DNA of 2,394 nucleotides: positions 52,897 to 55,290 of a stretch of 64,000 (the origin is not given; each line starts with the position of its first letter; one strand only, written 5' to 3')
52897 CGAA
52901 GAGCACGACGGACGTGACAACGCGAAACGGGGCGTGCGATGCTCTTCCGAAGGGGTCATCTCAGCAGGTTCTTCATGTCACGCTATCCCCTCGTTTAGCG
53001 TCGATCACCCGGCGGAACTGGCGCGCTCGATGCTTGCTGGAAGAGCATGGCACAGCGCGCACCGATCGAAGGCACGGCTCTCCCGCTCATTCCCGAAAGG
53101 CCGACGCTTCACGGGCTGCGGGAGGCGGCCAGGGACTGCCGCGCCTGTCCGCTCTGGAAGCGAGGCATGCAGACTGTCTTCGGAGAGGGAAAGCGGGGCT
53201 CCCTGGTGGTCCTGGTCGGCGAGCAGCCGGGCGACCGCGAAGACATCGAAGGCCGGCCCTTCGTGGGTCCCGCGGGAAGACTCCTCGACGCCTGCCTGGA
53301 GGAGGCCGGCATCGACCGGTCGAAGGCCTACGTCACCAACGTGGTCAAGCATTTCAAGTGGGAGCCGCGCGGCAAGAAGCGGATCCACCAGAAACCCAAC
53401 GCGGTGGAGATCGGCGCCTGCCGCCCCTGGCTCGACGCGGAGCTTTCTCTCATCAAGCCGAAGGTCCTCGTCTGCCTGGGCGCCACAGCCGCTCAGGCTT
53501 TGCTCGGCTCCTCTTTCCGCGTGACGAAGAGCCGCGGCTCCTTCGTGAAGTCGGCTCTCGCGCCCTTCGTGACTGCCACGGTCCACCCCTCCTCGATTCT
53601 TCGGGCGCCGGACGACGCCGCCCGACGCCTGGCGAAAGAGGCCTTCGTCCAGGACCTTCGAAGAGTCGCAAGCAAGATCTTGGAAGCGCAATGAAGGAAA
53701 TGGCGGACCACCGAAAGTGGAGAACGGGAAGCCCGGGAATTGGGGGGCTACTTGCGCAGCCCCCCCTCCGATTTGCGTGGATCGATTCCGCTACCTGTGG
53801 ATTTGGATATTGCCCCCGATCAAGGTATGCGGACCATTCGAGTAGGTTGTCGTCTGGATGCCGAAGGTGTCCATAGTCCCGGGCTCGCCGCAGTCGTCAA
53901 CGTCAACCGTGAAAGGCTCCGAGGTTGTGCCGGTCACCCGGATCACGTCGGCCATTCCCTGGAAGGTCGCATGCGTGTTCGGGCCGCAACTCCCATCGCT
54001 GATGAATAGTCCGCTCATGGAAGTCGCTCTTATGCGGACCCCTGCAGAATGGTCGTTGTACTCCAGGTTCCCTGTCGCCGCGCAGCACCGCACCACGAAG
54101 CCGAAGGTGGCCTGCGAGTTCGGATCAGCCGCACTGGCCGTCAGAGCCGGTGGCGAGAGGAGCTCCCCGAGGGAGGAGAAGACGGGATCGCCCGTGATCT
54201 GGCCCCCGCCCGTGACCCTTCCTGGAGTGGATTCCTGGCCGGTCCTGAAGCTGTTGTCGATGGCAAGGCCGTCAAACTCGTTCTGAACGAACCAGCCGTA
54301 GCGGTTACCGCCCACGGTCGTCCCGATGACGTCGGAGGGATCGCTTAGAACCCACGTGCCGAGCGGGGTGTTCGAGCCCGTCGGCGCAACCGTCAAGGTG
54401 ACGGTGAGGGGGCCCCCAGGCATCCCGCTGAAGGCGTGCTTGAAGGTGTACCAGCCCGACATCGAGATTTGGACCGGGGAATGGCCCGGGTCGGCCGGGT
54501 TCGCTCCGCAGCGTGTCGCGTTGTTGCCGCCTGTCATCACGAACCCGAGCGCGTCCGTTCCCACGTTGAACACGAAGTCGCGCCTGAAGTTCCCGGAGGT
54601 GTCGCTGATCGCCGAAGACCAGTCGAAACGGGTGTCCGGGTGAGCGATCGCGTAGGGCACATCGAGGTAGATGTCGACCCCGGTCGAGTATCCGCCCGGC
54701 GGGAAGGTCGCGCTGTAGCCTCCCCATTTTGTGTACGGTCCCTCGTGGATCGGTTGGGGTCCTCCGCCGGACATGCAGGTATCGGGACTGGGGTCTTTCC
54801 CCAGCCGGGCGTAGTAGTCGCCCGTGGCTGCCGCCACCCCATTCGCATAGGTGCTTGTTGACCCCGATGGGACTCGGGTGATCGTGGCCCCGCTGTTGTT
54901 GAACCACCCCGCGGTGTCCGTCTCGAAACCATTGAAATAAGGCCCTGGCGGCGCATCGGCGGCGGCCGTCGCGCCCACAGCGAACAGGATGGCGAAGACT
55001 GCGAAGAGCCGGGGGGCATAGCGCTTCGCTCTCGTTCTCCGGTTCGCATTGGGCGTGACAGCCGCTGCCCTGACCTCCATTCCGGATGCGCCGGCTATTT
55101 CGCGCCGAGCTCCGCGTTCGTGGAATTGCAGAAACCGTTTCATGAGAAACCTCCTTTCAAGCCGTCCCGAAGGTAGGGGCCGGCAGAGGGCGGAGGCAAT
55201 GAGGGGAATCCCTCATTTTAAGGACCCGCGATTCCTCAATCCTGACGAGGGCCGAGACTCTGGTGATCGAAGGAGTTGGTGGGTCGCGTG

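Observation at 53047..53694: UdgX-like uracil-DNA glycosylase (candidate covalent uracil-DNA crosslinker)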

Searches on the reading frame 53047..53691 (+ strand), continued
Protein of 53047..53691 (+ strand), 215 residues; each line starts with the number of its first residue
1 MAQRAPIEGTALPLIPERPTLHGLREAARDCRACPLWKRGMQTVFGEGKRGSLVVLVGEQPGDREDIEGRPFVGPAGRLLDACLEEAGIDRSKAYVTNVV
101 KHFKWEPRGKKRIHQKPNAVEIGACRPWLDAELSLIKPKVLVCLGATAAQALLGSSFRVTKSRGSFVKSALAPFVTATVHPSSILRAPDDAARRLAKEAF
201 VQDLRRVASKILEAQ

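Call 29: search_protein_families(library=ncbifam, proteins=[L002:7158-7961:-, L002:5556-7055:-, L002:2024-5842:-, L002:8746-9384:-, L004:10978-11799:-, L004:9846-10790:-], max_evalue=0.00001)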
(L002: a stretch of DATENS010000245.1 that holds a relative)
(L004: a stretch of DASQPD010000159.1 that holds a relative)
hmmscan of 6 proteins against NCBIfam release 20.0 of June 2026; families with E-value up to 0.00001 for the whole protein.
L002:7158-7961:- (268 aa): 4 families
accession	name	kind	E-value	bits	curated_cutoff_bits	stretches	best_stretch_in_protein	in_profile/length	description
TIGR02012.1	tigrfam_recA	equivalog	3.7e-15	56.1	325.3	1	28-141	25-139/321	recombinase RecA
NF033429.2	ImuA_translesion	equivalog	1e-12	48.4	150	1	33-154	10-133/181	translesion DNA synthesis-associated protein ImuA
NF007072.0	PRK09519.1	equivalog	6.8e-11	41.2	1024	1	29-142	31-145/790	intein-containing recombinase RecA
NF058630.1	repair_Rv3395c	exception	1.2e-06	28.3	65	1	50-155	2-100/153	DnaE2-dependent mutagenesis accessory factor ImuA'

L002:5556-7055:- (500 aa): 4 families
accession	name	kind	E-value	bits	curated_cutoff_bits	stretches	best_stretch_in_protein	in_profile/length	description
NF002751.0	PRK02794.1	equivalog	2.2e-08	33.4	371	1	173-298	224-349/425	DNA polymerase IV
NF003015.0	PRK03858.1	subfamily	2.4e-07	30.2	367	1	58-374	92-395/399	DNA polymerase IV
NF002882.0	PRK03348.1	equivalog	8.9e-07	28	389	1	177-299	197-320/461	DNA polymerase IV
NF002677.0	PRK02406.1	equivalog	7.1e-06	25.3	256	0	95-283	120-305/357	DNA polymerase IV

L002:2024-5842:- (1273 aa): 13 families
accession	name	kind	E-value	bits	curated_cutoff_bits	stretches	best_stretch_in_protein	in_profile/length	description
NF004225.0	PRK05672.1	subfamily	0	1202.9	939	2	95-1026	3-871/1047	error-prone DNA polymerase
NF004226.0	PRK05673.1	equivalog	1.3e-217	725.3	1002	2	96-1027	4-885/1146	DNA polymerase III subunit alpha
TIGR00594.1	polc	superfamily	2.3e-190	635.1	434.35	1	98-1027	1-882/1022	DNA polymerase III subunit alpha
NF005298.0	PRK06826.1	equivalog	6.5e-184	613.6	1260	1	96-1026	3-882/1151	DNA polymerase III subunit alpha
NF005377.0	PRK06920.1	equivalog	1.3e-142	476.9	1806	2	203-939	79-797/1108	DNA polymerase III subunit alpha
NF005617.0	PRK07374.1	equivalog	7.6e-138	461.3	1653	1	97-941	2-832/1170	DNA polymerase III subunit alpha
NF005582.0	PRK07279.1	equivalog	6.4e-110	368.8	1279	1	319-930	146-736/1033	DNA polymerase III subunit alpha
NF007079.0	PRK09532.1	equivalog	2.2e-103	347.1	1525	1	98-868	3-776/876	DNA polymerase III subunit alpha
NF004550.0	PRK05898.1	equivalog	4.1e-101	339.7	1182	1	324-942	138-748/971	DNA polymerase III subunit alpha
NF005516.0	PRK07135.1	equivalog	9.5e-101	338.5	1084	1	377-936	188-746/974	DNA polymerase III DnaE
TIGR01405.1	polC_Gram_pos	equivalog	1.3e-30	106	1043.45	2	198-501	377-678/1211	DNA polymerase III subunit alpha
NF001688.0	PRK00448.1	equivalog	2.4e-29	101.6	873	1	201-501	614-913/1445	PolC-type DNA polymerase III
NF005616.0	PRK07373.1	equivalog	2.6e-09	36.1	646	0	866-936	36-106/449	DNA polymerase III subunit alpha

L002:8746-9384:- (213 aa): 2 families
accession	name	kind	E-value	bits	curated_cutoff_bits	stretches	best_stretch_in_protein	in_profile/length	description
TIGR00498.1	lexA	equivalog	5.7e-56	189.3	110.95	1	13-211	3-202/203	transcriptional repressor LexA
NF007621.2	PRK10276.1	subfamily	3.1e-19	69.1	110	1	120-209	27-115/115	translesion error-prone DNA polymerase V autoproteolytic subunit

L004:10978-11799:- (274 aa): 1 family
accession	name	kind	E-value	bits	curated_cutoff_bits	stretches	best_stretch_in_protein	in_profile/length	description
NF053614.1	AfsKbindKbpAStmc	equivalog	6.1e-45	153.7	250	1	21-268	3-230/231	AfsK-binding protein KbpA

L004:9846-10790:- (315 aa): 4 families
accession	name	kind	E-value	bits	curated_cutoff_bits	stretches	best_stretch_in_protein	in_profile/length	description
NF008432.0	PRK11272.1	equivalog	1.2e-41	142.9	270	1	16-297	16-290/294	drug/metabolite exporter YedA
TIGR00950.1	2A78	equivalog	3.2e-33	115.3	230.2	1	22-288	1-262/264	carboxylate/amino acid/amine transporter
NF008523.0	PRK11453.1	equivalog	2.1e-15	57.1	472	1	11-295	5-290/299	O-acetylserine/cysteine exporter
NF050091.1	ArAmAcExpYddG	equivalog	5.4e-12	45.8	300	1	22-170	17-164/285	aromatic amino acid exporter YddG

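Call 41: find_encoding_contigs(protein=P0005, flank=8000, max_places=2)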
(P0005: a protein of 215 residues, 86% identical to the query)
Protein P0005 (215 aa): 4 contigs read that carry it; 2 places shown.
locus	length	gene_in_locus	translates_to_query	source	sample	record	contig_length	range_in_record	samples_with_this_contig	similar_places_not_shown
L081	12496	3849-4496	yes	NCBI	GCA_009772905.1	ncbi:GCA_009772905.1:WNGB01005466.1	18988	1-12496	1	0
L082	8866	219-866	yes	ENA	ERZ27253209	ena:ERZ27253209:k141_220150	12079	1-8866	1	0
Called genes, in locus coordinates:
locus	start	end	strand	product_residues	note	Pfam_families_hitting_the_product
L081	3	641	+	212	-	?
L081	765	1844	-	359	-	-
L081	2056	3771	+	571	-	-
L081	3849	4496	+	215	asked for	PF03167:UDG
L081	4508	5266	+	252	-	PF00106:adh_short, PF08659:KR, PF13561:adh_short_C2, PF23441:SDR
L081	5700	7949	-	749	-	-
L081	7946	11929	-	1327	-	-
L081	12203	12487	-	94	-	-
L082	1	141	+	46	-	?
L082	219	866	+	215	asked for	PF03167:UDG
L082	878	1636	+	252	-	PF00106:adh_short, PF08659:KR, PF13561:adh_short_C2, PF23441:SDR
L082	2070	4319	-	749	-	-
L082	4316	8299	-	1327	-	-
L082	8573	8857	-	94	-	-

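Call 42: find_encoding_contigs(protein=P0006, flank=8000, max_places=2)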
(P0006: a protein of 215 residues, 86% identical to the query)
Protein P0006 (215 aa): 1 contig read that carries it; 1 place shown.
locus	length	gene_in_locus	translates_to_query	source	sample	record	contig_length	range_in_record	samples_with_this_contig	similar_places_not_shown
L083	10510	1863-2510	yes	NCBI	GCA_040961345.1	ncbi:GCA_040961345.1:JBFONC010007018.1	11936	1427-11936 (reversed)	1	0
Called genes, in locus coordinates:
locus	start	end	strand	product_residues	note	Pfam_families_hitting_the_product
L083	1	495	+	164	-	?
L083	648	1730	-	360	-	-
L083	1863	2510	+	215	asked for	PF03167:UDG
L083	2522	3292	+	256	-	PF00106:adh_short, PF08659:KR, PF13561:adh_short_C2, PF23441:SDR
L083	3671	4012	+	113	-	PF13744:HTH_37, PF01381:HTH_3, PF13560:HTH_31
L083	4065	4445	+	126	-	PF09720:Unstab_antitox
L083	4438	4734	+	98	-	-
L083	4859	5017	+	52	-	-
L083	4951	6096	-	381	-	PF00589:Phage_integrase, PF22823:MrpR_C_cat (faint)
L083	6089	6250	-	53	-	-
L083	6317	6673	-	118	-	PF12728:HTH_17 (weak)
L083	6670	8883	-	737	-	PF13481:AAA_25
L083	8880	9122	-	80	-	-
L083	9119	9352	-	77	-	-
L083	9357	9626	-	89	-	-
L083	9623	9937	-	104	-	-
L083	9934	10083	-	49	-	-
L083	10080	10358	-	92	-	-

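Call 43: find_encoding_contigs(protein=P0013, flank=8000, max_places=2)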
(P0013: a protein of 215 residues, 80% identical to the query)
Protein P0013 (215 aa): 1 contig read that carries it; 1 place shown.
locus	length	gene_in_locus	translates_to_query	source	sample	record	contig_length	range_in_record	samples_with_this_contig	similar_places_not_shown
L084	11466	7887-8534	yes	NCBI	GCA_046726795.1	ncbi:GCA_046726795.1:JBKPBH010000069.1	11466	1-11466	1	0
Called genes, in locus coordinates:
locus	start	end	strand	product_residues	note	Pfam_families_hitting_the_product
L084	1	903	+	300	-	?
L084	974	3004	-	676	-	PF00999:Na_H_Exchanger, PF02254:TrkA_N, PF02080:TrkA_C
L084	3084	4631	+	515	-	PF07690:MFS_1, PF00854:PTR2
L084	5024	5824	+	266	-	PF00072:Response_reg, PF00196:GerE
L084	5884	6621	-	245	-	PF04338:DUF481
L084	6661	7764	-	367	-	-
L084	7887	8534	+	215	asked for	PF03167:UDG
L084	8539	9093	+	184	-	-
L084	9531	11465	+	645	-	?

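Call 44: find_encoding_contigs(protein=P0050, flank=8000, max_places=2)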
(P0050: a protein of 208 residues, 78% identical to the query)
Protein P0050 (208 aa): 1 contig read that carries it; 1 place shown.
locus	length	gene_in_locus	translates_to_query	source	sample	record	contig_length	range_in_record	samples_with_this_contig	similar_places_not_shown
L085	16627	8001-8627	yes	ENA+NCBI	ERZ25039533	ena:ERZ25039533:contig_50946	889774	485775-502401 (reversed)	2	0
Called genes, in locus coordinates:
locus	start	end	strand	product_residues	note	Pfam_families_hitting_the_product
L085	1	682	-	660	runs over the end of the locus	PF00999:Na_H_Exchanger, PF02254:TrkA_N, PF02080:TrkA_C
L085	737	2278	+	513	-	PF07690:MFS_1, PF00854:PTR2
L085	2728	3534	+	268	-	PF00072:Response_reg, PF00196:GerE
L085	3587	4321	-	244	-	PF04338:DUF481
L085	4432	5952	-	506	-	-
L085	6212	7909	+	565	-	-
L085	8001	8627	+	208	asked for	PF03167:UDG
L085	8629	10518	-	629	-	PF00989:PAS, PF08448:PAS_4, PF13426:PAS_9, PF08447:PAS_3, PF00989:PAS, PF08448:PAS_4, PF08447:PAS_3, PF13426:PAS_9, +5 more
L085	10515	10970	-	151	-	PF00072:Response_reg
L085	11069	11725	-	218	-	PF00072:Response_reg, PF13936:HTH_38 (faint), PF00196:GerE, PF08281:Sigma70_r4_2, PF13384:HTH_23 (weak)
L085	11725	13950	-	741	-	PF00989:PAS, PF13426:PAS_9, PF00989:PAS, PF08448:PAS_4, PF08447:PAS_3, PF13426:PAS_9, PF08448:PAS_4, PF07730:HisKA_3, +6 more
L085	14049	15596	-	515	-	PF13884:Peptidase_S74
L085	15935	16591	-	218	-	PF00709:Adenylsucc_synt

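Call 57: predict_structure(alignment_id=A1)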
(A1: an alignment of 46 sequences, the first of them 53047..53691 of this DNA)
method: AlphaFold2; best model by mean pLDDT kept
length: 215 residues; sequences in the alignment: 46
mean_pLDDT: 87.7   pTM: 0.87
mean pLDDT of the five models: 87.7, 87.1, 85.0, 84.3, 78.1
residues with pLDDT >= 90: 140; 70-90: 52; 50-70: 14; < 50: 9
segments of 3 or more residues with pLDDT < 50: 1-7
pLDDT, mean of each block of 10 residues (from residue 1): 50 92 90 79 86 93 75 91 97 95 64 73 93 97 96 91 92 97 94 97 98 91
secondary structure, 60 per line:
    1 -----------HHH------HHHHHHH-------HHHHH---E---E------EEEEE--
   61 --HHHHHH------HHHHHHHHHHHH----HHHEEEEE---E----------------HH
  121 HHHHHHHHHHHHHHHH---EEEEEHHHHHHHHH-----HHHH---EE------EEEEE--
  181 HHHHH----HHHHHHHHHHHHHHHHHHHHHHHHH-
elements in order: H21-27 H35-39 E54-58 H63-68 H75-86 E94-98 H119-136 E140-144 H145-153 H159-162 E174-178 H181-185 H190-214

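Call 59: search_protein_representatives(protein=window:53047-53691:+)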
Query: 215 residues. Proteins with E-value up to 0.001 (for the whole library): 33510; up to 1e-10: 15582; up to 1e-30: 1188. The best 150 are listed.
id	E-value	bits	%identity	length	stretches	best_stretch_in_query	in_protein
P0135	8.3e-81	287.1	63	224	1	8-211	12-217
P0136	1.3e-80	286.4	65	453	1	10-212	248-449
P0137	4.9e-78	278.0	63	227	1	14-210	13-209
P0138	7.1e-77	274.2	59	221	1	1-211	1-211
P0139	5.5e-76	271.3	64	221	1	9-209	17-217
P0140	2.5e-75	269.2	62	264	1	11-210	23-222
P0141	6.1e-74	264.6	61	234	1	5-209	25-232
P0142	1.0e-72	260.7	60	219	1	6-209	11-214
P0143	3.8e-72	258.8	62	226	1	25-207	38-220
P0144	9.6e-71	254.2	63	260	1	18-213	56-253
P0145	9.7e-71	254.2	58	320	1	14-212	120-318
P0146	3.0e-70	252.6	57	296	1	9-207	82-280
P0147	3.8e-70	252.2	56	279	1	9-214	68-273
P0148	2.7e-68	246.2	59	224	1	10-207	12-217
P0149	6.6e-68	244.9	67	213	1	12-169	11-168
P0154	2.4e-66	239.8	60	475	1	10-195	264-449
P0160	7.1e-65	235.0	53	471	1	1-209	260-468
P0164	1.3e-63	230.9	54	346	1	13-210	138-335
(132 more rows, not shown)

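Call 61: fold_search(model_id=the predicted structure, library=pdb)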
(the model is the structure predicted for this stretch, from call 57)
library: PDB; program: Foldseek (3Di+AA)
matches with E <= 10: 750; with E <= 0.001: 59
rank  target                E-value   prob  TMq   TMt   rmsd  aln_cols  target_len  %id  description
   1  6iod_A                1.1e-23  1.00  0.87  0.88   2.1       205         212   50  The structure of UdgX in complex with single-stranded DNA (released 2019-07-31)
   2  6ajo_A                4.1e-23  1.00  0.86  0.91   1.8       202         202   50  Complex form of Uracil DNA glycosylase X and uracil-DNA. (released 2019-05-29)
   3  6l5a                  8.0e-23  1.00  0.86  0.89   2.1       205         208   50  The structure of the UdgX mutant H109E at a pre-excision state (released 2020-10-28)
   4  8iij                  8.5e-23  1.00  0.86  0.90   2.2       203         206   50  H109G mutant of uracil DNA glycosylase X (released 2023-06-21)
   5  6l6s_A                9.6e-23  1.00  0.86  0.89   2.0       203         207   50  The structure of the UdgX mutant H109E crosslinked to single-stranded DNA (released 2020-11-04)
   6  8iio                  1.1e-22  1.00  0.87  0.90   2.2       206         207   50  H109Q mutant of uracil DNA glycosylase X (released 2023-06-21)
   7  8iil                  1.6e-22  1.00  0.86  0.90   2.1       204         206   50  Complex form of MsmUdgX H109G mutant and uracil- obtained from uracil DNA (ttUtt) post its cleavage by MsmUdgX H109G (released 2023-06-21)
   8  6l5b                  2.0e-22  1.00  0.86  0.87   2.4       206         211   50  The structure of the UdgX mutant H109E at a post-excision state (released 2020-10-28)
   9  6io9                  2.2e-22  1.00  0.87  0.89   2.3       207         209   50  The structure of apo-UdgX (released 2019-07-24)
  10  8iim                  2.5e-22  1.00  0.87  0.90   2.1       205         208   50  H109K mutant of uracil DNA glycosylase X (released 2023-06-21)
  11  8iif                  2.7e-22  1.00  0.87  0.90   2.0       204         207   50  H109A mutant of uracil DNA glycosylase X (released 2023-06-21)
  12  6l6s_B                2.7e-22  1.00  0.82  0.92   1.7       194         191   51  The structure of the UdgX mutant H109E crosslinked to single-stranded DNA (released 2020-11-04)
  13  6iod_B                3.0e-22  1.00  0.86  0.94   1.7       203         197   50  The structure of UdgX in complex with single-stranded DNA (released 2019-07-31)
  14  6ail                  4.1e-22  1.00  0.86  0.90   2.1       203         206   51  CRYSTAL STRUCTURE AT 1.3 ANGSTROMS RESOLUTION OF A NOVEL UDG, UdgX, FROM Mycobacterium smegmatis (released 2019-05-29)
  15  8iis                  4.3e-22  1.00  0.87  0.87   2.0       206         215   49  MsmUdgX H109S/R184A double mutant (released 2023-06-21)
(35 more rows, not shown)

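Call 67: search_protein_families(library=padloc, proteins=[window:53047-53691:+], max_evalue=0.001)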
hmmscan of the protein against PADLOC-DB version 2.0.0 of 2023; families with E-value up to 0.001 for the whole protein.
window:53047-53691:+ (215 aa): 0 families

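Call 68: search_protein_families(library=phrogs, proteins=[window:53047-53691:+], max_evalue=0.001)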
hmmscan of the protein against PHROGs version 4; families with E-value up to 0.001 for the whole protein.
window:53047-53691:+ (215 aa): 2 families
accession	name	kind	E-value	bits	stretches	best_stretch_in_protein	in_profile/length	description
phrog_17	-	DNA, RNA and nucleotide metabolism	5e-06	25.7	1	63-203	491-629/1445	DNA polymerase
phrog_4335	-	unknown function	0.00011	22.5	1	55-153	276-366/421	-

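Call 71: search_protein_families(library=pfam, proteins=[P0136, P0154, P0160, P0145, P0164], max_evalue=0.001)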
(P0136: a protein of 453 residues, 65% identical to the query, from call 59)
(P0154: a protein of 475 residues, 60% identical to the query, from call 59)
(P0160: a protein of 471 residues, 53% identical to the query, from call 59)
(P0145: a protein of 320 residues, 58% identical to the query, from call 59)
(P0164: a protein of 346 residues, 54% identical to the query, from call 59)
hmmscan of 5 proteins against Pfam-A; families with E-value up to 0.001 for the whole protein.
P0136 (453 aa): 1 family
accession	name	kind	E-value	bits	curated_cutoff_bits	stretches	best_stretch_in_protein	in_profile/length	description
PF03167.25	UDG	-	1.6e-33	116.2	24.3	1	283-443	1-141/141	Uracil DNA glycosylase superfamily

P0154 (475 aa): 2 families
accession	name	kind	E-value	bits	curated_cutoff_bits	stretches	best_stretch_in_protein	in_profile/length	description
PF13566.11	DUF4130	-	6e-38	130.6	27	1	81-238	3-146/146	Domain of unknown function (DUF4130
PF03167.25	UDG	-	4.4e-33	114.8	24.3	1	299-458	1-140/141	Uracil DNA glycosylase superfamily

P0160 (471 aa): 2 families
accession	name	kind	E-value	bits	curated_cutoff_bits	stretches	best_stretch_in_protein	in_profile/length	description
PF03167.25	UDG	-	2.7e-38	131.7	24.3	1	304-459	1-140/141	Uracil DNA glycosylase superfamily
PF13566.11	DUF4130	-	2.5e-33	115.6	27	1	88-242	6-146/146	Domain of unknown function (DUF4130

P0145 (320 aa): 2 families
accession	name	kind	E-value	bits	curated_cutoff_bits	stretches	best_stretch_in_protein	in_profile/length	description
PF03167.25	UDG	-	5e-34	117.8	24.3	1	151-311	1-141/141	Uracil DNA glycosylase superfamily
PF13566.11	DUF4130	-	3.4e-18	66.5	27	1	2-86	73-146/146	Domain of unknown function (DUF4130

P0164 (346 aa): 1 family
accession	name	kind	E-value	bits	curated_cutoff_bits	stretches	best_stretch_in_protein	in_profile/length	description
PF03167.25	UDG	-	2.3e-34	118.9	24.3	1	170-317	1-128/141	Uracil DNA glycosylase superfamily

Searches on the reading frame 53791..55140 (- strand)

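Call 11: search_protein_families(library=pfam, proteins=[window:53791-55140:-], max_evalue=0.001)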
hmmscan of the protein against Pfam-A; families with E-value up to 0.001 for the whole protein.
window:53791-55140:- (449 aa): 0 families

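Call 65: search_protein_families(library=ncbifam, proteins=[window:53791-55140:-], max_evalue=0.0001)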
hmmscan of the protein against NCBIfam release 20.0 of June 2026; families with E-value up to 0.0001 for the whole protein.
window:53791-55140:- (449 aa): 1 family
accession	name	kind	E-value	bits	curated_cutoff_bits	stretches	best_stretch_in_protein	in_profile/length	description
NF041523.1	post_COAP_1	domain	2.9e-17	63.2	40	1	342-449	14-115/115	post-COAP-1 domain-containing protein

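Call 67: search_protein_families(library=padloc, proteins=[window:53791-55140:-], max_evalue=0.001)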
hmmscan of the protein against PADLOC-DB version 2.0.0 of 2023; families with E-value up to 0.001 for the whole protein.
window:53791-55140:- (449 aa): 0 families

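Call 68: search_protein_families(library=phrogs, proteins=[window:53791-55140:-], max_evalue=0.001)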
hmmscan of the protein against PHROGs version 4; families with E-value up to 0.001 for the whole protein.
window:53791-55140:- (449 aa): 0 families
